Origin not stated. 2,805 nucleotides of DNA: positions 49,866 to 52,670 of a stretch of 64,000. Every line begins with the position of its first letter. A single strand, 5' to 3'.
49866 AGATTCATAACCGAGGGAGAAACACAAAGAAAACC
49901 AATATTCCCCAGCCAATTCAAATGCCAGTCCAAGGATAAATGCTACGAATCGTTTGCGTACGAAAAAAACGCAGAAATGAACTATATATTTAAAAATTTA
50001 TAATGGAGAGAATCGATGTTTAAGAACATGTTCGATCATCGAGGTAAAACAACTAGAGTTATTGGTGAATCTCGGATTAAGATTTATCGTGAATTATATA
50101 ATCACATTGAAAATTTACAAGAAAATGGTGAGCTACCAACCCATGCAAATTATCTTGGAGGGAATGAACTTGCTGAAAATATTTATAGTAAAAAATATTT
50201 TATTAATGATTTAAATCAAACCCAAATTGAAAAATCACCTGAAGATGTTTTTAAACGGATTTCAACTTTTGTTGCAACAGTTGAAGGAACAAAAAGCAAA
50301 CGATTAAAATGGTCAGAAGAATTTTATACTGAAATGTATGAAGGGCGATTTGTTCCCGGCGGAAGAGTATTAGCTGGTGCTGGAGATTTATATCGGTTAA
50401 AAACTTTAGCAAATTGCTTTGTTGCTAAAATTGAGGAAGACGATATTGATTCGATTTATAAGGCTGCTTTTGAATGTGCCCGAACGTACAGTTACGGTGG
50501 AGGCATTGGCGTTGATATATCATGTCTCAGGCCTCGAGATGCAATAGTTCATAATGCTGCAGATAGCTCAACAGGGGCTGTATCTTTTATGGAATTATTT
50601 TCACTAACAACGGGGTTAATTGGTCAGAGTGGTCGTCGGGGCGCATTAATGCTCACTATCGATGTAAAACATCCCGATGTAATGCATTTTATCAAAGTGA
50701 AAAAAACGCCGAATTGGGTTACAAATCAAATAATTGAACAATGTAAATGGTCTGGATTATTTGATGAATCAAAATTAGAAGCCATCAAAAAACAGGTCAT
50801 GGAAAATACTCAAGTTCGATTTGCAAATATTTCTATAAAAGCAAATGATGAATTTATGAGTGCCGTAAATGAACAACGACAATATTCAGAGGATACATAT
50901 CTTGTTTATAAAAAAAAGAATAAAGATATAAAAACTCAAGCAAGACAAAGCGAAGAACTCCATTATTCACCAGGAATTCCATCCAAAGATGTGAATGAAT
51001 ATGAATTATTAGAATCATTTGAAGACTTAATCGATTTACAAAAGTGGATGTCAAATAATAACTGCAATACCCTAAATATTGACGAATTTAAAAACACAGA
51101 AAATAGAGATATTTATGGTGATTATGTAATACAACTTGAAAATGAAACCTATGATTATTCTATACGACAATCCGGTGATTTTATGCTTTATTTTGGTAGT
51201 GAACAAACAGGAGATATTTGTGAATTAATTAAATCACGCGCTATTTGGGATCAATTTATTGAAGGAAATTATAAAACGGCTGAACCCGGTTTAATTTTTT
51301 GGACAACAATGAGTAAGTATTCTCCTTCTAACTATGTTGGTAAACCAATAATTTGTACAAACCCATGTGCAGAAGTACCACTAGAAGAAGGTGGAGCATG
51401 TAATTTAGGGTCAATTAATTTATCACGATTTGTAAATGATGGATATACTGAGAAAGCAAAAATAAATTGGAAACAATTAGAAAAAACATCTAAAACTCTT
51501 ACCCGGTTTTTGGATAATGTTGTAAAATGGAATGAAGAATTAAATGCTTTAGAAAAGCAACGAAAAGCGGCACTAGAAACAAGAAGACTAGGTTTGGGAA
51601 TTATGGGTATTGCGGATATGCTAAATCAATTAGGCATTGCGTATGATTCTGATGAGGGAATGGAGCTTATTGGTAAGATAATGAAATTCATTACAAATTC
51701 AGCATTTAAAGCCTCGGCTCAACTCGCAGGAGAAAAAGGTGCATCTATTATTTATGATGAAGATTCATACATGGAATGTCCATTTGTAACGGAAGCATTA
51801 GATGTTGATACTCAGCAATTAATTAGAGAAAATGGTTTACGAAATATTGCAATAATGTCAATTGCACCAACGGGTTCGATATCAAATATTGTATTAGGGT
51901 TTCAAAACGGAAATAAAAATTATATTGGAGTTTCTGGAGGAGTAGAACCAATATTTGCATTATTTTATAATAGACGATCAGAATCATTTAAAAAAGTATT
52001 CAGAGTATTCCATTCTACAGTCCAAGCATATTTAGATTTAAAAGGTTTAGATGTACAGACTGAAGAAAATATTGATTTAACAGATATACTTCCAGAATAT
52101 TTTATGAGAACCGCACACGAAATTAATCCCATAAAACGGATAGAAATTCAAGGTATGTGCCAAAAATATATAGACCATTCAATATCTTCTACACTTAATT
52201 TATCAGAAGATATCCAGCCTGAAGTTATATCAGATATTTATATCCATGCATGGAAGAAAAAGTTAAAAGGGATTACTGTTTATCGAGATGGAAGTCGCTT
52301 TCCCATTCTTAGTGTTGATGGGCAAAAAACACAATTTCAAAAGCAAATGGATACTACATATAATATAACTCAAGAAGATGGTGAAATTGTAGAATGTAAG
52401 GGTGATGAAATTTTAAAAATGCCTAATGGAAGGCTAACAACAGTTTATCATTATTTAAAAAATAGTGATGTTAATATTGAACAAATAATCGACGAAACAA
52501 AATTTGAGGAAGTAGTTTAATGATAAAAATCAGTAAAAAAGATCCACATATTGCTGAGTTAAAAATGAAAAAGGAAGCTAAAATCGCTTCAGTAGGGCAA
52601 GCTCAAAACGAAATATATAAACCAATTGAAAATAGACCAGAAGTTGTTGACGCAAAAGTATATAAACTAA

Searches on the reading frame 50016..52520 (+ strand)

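Call 65: search_protein_families(library=pfam, proteins=[window:50016-52520:+], max_evalue=0.00001)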
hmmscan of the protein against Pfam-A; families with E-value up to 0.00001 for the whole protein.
window:50016-52520:+ (834 aa): 2 families
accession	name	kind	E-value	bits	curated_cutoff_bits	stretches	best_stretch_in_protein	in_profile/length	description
PF02867.20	Ribonuc_red_lgC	-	5e-98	329.5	23.9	2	403-756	165-523/523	Ribonucleotide reductase, barrel domain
PF00317.26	Ribonuc_red_lgN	-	6.8e-13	48.9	28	1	51-123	5-73/77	Ribonucleotide reductase, all-alpha domain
